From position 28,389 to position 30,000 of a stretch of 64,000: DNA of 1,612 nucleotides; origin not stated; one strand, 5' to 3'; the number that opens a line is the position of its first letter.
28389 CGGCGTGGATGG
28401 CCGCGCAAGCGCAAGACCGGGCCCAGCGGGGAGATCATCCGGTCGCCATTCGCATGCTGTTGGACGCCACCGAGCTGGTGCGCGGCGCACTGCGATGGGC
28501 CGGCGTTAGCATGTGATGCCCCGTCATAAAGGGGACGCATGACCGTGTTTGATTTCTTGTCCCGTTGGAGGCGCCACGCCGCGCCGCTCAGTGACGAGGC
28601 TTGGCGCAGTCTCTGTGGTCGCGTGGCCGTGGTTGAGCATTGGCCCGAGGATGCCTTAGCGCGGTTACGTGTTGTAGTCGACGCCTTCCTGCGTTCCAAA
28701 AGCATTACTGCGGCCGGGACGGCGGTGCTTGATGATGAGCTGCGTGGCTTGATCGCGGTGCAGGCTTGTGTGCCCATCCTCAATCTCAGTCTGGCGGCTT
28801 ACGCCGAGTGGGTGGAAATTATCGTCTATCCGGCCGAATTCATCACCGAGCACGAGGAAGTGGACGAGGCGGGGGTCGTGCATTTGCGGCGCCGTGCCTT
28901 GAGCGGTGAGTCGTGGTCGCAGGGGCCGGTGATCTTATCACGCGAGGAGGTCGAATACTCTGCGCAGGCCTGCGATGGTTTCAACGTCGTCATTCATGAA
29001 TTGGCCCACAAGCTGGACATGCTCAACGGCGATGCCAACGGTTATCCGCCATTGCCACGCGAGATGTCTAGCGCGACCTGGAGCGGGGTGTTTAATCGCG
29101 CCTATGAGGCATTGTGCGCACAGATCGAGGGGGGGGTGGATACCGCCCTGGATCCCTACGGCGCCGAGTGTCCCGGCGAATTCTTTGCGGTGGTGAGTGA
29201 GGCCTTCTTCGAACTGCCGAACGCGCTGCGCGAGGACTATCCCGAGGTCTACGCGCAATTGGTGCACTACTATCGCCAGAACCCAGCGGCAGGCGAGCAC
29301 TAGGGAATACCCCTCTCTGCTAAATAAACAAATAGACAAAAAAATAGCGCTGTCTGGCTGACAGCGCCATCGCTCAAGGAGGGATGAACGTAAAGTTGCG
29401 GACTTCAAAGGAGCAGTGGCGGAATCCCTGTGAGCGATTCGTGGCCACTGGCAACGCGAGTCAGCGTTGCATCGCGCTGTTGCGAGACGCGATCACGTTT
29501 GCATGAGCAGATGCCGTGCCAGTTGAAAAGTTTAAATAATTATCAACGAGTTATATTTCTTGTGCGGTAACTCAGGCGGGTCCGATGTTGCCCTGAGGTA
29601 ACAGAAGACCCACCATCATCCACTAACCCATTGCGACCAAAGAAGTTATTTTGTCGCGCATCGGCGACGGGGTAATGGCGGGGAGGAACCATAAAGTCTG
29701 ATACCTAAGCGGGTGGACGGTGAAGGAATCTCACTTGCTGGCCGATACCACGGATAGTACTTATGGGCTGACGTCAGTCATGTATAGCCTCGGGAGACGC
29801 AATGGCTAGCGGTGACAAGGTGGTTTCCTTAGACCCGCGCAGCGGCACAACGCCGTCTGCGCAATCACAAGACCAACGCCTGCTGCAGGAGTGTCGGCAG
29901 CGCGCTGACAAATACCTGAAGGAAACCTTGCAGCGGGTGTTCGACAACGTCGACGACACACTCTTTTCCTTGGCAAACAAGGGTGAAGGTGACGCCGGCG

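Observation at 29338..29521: Unannotated sigma54-dependent structured small RNA with twin anti-Shine-Dalgarno motifs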

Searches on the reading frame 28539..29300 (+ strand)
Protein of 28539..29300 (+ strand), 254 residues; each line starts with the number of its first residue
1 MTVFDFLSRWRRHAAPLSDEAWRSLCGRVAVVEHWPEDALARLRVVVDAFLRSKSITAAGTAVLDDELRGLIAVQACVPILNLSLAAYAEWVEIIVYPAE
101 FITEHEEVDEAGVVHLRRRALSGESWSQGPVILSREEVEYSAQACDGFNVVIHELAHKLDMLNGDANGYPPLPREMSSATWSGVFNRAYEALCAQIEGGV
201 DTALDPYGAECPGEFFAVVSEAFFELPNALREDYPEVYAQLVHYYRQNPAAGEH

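Call 8: find_related_loci(query=window:28539-29300:+, collection=genome_contigs, flank=3000)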
Query window:28539-29300:+ (254 aa) in genome_contigs; peptide patterns used: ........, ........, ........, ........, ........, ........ (x = any residue, [..] = any of these).
599 stretches matched a pattern (row limit reached: there are more); 565 encode a relative of the query (tblastn E <= 1e-3); the best 80 are kept; 80 distinct loci.
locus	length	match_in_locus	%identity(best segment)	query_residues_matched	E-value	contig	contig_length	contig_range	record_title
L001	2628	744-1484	56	6-251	3e-87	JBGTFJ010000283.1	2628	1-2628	MAG: Burkholderiales bacterium isolate JTS-RE189 k141_2966110, whole genome shotgun sequence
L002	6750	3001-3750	54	3-249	2e-81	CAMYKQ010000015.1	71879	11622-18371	MAG: uncultured Gammaproteobacteria bacterium isolate Biocath_Gamma_008 genome assembly, contig: k127_8823, whole genome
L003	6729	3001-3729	54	10-249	1e-80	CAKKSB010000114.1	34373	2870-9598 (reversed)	Gammaproteobacteria bacterium isolate Hainich-H32-bin066-1 genome assembly, contig: H32-bin066_1_Hain_PNK108_H32_02um_52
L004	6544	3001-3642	57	36-251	7e-78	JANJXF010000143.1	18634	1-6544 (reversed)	MAG: Thiobacillus sp. isolate RS341_metabat.bin.17 RS341_k141_120242, whole genome shotgun sequence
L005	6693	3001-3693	55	20-251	9e-78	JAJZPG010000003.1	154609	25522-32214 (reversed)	MAG: Proteobacteria bacterium isolate SKS1.bin116 NODE_119_length_154609_cov_10.897231, whole genome shotgun sequence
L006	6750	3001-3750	51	2-250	3e-77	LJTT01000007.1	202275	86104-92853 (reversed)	MAG: Betaproteobacteria bacterium SG8_41 WOR_8-12_276, whole genome shotgun sequence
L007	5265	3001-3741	51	7-250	7e-77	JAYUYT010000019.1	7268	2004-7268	MAG: Nitrosospira sp. isolate GL139_UP_metabat_62 GL139_UP_metabat_62_18, whole genome shotgun sequence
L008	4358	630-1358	53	10-249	3e-77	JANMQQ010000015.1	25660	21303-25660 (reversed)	MAG: Gammaproteobacteria bacterium isolate OTE_51_metabat_186 OTE_51_k141_4966815, whole genome shotgun sequence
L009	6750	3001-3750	50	7-253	6e-77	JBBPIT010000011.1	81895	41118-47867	MAG: Pseudomonadota bacterium isolate BPF1-28-30_bin_3 NODE_33_length_81895_cov_17.535814, whole genome shotgun sequence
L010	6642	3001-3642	57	36-251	2e-76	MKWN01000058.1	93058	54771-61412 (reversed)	MAG: Thiobacillus sp. 65-29 SCNpilot_expt_1000_bf_scaffold_936, whole genome shotgun sequence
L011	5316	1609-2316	54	17-253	3e-76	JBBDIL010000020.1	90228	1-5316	MAG: Burkholderiales bacterium isolate LejiaA_63_26 Lejia_A_452_length_90228_cov_15, whole genome shotgun sequence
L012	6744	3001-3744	51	5-249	6e-76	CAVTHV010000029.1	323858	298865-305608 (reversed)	MAG: uncultured beta proteobacterium isolate MFD05942.bin.2.252 genome assembly, contig: contig_6020, whole genome shotg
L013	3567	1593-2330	51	7-249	6e-76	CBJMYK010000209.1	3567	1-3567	MAG TPA_asm: uncultured Thiobacillus sp. isolate SRR28262196_binner13_Refined_18 genome assembly, contig: ERZ27336828.56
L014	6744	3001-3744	51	7-251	1e-75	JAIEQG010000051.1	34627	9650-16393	MAG: Burkholderiales bacterium isolate co.spades.DASTOOL.2.5kb_123 c_000000441189, whole genome shotgun sequence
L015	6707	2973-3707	51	1-249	4e-75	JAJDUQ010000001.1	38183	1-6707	MAG: Gammaproteobacteria bacterium isolate jk18x1bzbins.85 k141_787796, whole genome shotgun sequence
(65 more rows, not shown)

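Call 53: search_protein_families(library=pfam, proteins=[window:28539-29300:+], max_evalue=0.001)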
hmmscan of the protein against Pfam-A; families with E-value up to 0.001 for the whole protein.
window:28539-29300:+ (254 aa): 1 family
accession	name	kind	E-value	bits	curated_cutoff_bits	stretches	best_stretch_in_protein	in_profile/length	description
PF06167.18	Peptidase_M90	-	2.3e-81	273.4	26.2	1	11-246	5-243/243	Glucose-regulated metallo-peptidase M90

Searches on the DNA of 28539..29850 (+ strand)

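Call 4: search_rna_families(source=window, start=29250, end=29850, threshold=evalue, max_evalue=10, show_alignments=3)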
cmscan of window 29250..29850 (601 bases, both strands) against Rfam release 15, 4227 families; matches with E-value up to 10: 4.
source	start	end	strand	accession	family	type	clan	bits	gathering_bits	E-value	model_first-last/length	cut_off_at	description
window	29323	29366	-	RF01581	RUF6-5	Gene; sRNA;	-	18.1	70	0.78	1-156/156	no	Plasmodium RNA of unknown function RUF6-5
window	29340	29380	-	RF02398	sau-6072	Gene; sRNA;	-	15.5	50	2.7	1-53/53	no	Staphylococcus sRNA sau-6072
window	29527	29615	+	RF01849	alpha_tmRNA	Gene;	CL00001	14.9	50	0.02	1-355/355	no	Alphaproteobacteria transfer-messenger RNA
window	29484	29520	-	RF03032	narK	Cis-reg;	-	14.6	43.2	3.7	1-72/72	no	narK RNA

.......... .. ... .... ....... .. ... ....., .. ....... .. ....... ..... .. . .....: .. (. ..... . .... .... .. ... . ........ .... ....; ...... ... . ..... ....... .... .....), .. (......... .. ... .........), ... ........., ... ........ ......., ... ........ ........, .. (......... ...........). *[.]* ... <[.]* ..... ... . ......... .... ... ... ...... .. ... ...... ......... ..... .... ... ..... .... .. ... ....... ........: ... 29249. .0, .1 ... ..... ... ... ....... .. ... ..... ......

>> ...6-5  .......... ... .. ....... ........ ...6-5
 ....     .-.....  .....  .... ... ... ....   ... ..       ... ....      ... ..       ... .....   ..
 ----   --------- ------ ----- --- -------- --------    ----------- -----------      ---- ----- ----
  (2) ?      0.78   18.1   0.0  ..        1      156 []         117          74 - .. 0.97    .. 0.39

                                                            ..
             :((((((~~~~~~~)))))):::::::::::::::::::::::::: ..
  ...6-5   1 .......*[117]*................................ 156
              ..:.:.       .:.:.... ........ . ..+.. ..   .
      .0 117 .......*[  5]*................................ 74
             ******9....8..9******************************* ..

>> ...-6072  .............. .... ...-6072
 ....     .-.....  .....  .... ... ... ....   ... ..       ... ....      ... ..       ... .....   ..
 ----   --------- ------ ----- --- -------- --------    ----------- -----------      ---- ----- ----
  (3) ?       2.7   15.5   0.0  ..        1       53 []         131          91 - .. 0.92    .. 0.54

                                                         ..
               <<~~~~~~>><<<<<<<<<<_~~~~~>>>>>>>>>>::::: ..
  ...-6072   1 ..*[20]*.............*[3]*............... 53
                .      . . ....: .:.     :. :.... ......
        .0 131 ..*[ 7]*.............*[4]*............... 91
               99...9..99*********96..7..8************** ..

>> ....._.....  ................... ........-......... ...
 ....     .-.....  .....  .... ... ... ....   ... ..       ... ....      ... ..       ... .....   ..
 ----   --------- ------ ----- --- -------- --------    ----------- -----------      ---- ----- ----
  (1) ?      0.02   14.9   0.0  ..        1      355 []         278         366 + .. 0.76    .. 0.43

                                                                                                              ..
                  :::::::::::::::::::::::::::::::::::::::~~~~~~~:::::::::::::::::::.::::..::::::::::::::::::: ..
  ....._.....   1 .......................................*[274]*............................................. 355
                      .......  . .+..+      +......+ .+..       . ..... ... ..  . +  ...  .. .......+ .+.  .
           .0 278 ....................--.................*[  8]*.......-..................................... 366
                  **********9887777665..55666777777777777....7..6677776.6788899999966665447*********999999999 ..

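Call 49: build_rna_model(alignment_id=A2)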
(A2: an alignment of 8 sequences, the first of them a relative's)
Model R1 built from alignment A2 (8 sequences, 171 columns); structure: RNAalifold consensus.
model positions 161; base pairs 39; branch points 3; effective number of sequences 1.18; information 0.589 bits per position. Calibrated on 0.2 Mb of random sequence (short: E-values are rough).
structure used (alignment columns):
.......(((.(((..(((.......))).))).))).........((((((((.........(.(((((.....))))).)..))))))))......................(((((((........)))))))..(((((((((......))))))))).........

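Call 50: search_with_rna_model(model_id=R1, sources=[window, L001, L002, L003, L004, L005, L006, L007, L008, L009, L010, L011, L012, L013, L014, L015, L016, L017, L018, L019, L020, L021, L022, L023, L024, L025, L026, L027, L028, L029, L030, L031, L032, L033, L034, L035, L036, L037, L038, L039, L040, L041, L042, L043, L044, L045, L046, L047, L048, L049, L050, L051, L052, L053, L054, L055, L056, L057, L058, L059, L060, L061, L062, L063, L064, L065, L066, L067, L068, L069, L070, L071, L072, L073, L074, L075, L076, L077, L078, L079, L080, L081, L082, L083, L087, L088, L089, L090, L091, L092, L093, L094, L095], max_evalue=1, show_alignments=0)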
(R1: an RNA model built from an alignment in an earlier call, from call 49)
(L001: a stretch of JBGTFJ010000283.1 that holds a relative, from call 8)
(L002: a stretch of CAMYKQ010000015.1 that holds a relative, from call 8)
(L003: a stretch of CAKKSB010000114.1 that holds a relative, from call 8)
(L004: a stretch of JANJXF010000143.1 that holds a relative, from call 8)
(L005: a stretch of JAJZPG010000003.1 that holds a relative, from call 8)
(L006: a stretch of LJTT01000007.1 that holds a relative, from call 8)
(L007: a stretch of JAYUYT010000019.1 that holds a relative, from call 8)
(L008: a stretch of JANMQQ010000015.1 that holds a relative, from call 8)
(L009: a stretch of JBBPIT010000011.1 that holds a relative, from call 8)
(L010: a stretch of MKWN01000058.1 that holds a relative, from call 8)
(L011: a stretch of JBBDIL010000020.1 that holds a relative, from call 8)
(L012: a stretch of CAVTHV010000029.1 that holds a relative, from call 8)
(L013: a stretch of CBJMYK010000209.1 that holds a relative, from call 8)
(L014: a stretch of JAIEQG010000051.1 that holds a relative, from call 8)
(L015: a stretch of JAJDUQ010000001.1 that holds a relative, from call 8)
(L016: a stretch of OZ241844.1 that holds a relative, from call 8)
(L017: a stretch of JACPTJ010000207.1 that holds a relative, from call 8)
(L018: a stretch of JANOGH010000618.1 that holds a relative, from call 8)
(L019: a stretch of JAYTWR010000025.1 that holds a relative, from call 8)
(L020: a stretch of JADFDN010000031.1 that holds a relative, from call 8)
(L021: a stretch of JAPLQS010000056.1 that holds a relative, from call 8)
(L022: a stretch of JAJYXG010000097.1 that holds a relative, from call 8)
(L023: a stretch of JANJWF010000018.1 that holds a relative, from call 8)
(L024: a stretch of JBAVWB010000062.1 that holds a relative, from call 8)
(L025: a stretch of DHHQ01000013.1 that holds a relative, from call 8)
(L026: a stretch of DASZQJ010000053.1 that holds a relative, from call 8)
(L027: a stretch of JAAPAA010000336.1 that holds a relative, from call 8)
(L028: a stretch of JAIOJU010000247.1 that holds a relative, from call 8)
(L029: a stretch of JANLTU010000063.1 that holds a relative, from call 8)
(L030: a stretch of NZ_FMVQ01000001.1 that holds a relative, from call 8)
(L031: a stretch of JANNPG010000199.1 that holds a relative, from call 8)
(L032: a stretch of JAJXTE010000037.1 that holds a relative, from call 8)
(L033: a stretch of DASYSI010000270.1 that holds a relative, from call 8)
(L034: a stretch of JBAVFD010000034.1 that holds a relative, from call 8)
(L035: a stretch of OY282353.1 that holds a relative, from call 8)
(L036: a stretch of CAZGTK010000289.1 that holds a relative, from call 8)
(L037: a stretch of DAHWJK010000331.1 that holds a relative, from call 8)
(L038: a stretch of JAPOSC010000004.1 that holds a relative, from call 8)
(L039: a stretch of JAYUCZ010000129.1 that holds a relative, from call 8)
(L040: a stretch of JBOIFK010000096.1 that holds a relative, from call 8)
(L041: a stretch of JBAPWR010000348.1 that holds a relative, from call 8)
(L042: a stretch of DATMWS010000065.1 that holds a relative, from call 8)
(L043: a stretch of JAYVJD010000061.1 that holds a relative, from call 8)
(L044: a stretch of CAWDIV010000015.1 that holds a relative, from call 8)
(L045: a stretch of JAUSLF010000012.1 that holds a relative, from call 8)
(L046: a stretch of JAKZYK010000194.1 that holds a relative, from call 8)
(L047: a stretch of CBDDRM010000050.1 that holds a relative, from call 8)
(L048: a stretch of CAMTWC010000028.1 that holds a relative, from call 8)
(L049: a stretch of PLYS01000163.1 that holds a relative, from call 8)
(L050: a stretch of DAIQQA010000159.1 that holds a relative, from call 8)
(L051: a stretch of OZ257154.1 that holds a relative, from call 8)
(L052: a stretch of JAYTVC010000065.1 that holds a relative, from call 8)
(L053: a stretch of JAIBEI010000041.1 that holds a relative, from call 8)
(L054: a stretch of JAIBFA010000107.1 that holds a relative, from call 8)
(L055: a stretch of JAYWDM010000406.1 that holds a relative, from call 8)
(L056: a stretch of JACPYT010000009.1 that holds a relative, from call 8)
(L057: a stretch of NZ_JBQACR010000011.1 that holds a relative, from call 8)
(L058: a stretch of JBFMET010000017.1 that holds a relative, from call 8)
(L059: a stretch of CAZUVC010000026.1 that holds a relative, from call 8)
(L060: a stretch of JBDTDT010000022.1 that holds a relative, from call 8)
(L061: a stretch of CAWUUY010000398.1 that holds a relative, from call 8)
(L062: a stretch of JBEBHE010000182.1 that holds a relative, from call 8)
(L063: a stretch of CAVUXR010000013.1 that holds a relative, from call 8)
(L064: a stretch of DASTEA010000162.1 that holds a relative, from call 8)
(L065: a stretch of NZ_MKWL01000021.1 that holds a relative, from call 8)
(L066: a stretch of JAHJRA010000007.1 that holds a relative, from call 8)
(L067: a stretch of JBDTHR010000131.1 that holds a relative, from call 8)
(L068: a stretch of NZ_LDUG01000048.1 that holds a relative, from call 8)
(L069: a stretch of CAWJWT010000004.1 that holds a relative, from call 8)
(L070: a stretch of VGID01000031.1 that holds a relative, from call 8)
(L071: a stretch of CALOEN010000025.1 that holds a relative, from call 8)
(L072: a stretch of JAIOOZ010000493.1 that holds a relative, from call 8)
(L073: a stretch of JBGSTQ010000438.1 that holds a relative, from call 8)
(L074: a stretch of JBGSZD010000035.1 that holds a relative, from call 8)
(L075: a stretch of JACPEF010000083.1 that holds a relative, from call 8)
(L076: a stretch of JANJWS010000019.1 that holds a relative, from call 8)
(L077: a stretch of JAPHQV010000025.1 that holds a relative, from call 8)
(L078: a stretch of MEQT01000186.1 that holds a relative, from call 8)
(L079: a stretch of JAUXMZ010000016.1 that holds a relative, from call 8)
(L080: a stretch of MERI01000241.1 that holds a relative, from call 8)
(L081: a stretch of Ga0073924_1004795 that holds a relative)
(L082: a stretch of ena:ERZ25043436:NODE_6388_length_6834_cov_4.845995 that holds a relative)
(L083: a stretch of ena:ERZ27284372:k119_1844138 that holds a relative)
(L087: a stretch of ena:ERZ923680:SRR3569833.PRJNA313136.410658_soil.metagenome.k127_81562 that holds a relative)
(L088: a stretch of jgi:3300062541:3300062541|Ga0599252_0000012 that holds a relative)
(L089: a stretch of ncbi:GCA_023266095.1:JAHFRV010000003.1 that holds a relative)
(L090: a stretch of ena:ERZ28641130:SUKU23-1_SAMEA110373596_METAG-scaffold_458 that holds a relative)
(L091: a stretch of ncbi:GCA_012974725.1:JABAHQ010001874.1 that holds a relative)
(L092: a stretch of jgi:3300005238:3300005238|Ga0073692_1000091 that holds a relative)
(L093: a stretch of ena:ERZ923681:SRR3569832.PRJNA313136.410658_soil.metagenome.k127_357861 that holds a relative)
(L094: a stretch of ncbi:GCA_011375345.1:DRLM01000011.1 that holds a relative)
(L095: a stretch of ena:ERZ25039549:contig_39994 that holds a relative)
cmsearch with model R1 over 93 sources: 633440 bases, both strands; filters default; matches with E-value up to 1: 13.
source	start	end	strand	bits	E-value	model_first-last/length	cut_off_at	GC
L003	3753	3915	-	181.7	6e-45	1-161/161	no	0.62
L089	2540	2702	-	179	3.2e-44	1-161/161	no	0.63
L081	789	951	+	178.2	5e-44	1-161/161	no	0.62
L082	682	843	-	174.4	5e-43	1-161/161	no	0.6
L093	2598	2756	-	162.2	7.1e-40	1-161/161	no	0.59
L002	3780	3940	-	160.5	2e-39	1-161/161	no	0.55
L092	1946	2103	-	159.1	4.7e-39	1-161/161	no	0.59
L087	2563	2720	-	157.2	1.4e-38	1-161/161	no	0.61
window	29338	29454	-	43.1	6.7e-09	1-161/161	no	0.54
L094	136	259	-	37.8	1.6e-07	1-161/161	no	0.64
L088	2542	2678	-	18.1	0.021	1-161/161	no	0.6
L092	1954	1976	+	13.1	0.42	130-152/161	no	0.74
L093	2606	2628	+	13.1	0.42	130-152/161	no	0.74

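Call 54: search_rna_families(sources=[L002, L003, L083, L087, L088, L089, L092, L094, L095], threshold=gathering)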
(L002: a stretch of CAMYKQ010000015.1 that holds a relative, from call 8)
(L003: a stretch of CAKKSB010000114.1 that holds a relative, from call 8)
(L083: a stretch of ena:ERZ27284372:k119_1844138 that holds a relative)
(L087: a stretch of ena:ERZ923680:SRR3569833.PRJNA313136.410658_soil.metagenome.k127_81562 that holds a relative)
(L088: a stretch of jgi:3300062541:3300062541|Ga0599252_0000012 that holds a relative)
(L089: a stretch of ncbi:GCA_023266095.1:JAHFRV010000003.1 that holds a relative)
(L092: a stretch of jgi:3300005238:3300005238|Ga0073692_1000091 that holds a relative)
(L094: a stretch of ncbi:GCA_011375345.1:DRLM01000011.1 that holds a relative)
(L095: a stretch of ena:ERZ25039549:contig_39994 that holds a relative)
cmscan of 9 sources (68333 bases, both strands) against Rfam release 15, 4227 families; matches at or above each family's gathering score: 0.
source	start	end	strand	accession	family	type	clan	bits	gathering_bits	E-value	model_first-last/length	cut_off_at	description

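Call 55: search_rna_families(source=L003, start=3700, end=4000, threshold=evalue, max_evalue=10)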
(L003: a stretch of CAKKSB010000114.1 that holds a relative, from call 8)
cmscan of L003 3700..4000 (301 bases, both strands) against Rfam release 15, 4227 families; matches with E-value up to 10: 7.
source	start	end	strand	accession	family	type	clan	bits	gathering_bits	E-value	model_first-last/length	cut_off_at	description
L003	3755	3813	-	RF02278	Betaproteobacteria_toxic_sRNA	Gene; sRNA;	-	23.3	50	0.011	1-64/64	no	Betaproteobacteria toxic small RNA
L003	3754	3811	-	RF02837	anti-hemB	Gene; sRNA;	-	22.7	49.5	0.0027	1-81/81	no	Burkholderia RNA 7 (anti-hemB)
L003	3747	3807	-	RF00519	suhB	Gene; sRNA;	CL00108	20.5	41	0.043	1-77/77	no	Makes More Granules Regulator RNA (mmgR)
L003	3820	3885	-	RF00733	mir-296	Gene; miRNA;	-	13.8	66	4.7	1-79/79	no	mir-296 microRNA precursor family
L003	3764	3782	+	RF02448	SpR20_sRNA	Gene; sRNA;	-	12.9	45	3.4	23-41/45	no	Streptococcus sRNA SpR20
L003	3837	3928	-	RF00457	IRES_mnt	Cis-reg; IRES;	-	10.4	100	2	1-203/203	no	Mnt IRES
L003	3933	4000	+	RF00064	HgcG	Gene; snRNA; snoRNA; HACA-box;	-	6.9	77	9.6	1-71/276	3'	HgcG RNA (Pab40)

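Call 57: search_rna_families(source=window, start=29325, end=29420, threshold=evalue, max_evalue=10, show_alignments=4)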
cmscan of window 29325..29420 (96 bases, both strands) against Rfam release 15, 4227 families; matches with E-value up to 10: 7.
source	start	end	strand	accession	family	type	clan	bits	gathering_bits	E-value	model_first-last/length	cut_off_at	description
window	29336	29399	-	RF00110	RybB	Gene; sRNA;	-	16.1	40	0.21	1-79/79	no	RybB RNA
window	29331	29390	-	RF00519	suhB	Gene; sRNA;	CL00108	16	41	0.19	1-77/77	no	Makes More Granules Regulator RNA (mmgR)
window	29340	29380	-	RF02398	sau-6072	Gene; sRNA;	-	15.5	50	0.43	1-53/53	no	Staphylococcus sRNA sau-6072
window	29326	29394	-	RF02837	anti-hemB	Gene; sRNA;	-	14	49.5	0.25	1-81/81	no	Burkholderia RNA 7 (anti-hemB)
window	29344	29370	-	RF02100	tfoR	Gene; sRNA;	-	10.8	70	2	64-90/101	no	Translational regulator of tfoXVC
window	29345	29390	+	RF01955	NEAT1_1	Gene; lncRNA;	-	8.9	50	8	79-122/122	no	Nuclear enriched abundant transcript 1 conserved region 1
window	29403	29416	-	RF01151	snoU82P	Gene; snRNA; snoRNA; CD-box;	-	7.7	42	5.2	44-55/55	no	Small nucleolar RNA U82P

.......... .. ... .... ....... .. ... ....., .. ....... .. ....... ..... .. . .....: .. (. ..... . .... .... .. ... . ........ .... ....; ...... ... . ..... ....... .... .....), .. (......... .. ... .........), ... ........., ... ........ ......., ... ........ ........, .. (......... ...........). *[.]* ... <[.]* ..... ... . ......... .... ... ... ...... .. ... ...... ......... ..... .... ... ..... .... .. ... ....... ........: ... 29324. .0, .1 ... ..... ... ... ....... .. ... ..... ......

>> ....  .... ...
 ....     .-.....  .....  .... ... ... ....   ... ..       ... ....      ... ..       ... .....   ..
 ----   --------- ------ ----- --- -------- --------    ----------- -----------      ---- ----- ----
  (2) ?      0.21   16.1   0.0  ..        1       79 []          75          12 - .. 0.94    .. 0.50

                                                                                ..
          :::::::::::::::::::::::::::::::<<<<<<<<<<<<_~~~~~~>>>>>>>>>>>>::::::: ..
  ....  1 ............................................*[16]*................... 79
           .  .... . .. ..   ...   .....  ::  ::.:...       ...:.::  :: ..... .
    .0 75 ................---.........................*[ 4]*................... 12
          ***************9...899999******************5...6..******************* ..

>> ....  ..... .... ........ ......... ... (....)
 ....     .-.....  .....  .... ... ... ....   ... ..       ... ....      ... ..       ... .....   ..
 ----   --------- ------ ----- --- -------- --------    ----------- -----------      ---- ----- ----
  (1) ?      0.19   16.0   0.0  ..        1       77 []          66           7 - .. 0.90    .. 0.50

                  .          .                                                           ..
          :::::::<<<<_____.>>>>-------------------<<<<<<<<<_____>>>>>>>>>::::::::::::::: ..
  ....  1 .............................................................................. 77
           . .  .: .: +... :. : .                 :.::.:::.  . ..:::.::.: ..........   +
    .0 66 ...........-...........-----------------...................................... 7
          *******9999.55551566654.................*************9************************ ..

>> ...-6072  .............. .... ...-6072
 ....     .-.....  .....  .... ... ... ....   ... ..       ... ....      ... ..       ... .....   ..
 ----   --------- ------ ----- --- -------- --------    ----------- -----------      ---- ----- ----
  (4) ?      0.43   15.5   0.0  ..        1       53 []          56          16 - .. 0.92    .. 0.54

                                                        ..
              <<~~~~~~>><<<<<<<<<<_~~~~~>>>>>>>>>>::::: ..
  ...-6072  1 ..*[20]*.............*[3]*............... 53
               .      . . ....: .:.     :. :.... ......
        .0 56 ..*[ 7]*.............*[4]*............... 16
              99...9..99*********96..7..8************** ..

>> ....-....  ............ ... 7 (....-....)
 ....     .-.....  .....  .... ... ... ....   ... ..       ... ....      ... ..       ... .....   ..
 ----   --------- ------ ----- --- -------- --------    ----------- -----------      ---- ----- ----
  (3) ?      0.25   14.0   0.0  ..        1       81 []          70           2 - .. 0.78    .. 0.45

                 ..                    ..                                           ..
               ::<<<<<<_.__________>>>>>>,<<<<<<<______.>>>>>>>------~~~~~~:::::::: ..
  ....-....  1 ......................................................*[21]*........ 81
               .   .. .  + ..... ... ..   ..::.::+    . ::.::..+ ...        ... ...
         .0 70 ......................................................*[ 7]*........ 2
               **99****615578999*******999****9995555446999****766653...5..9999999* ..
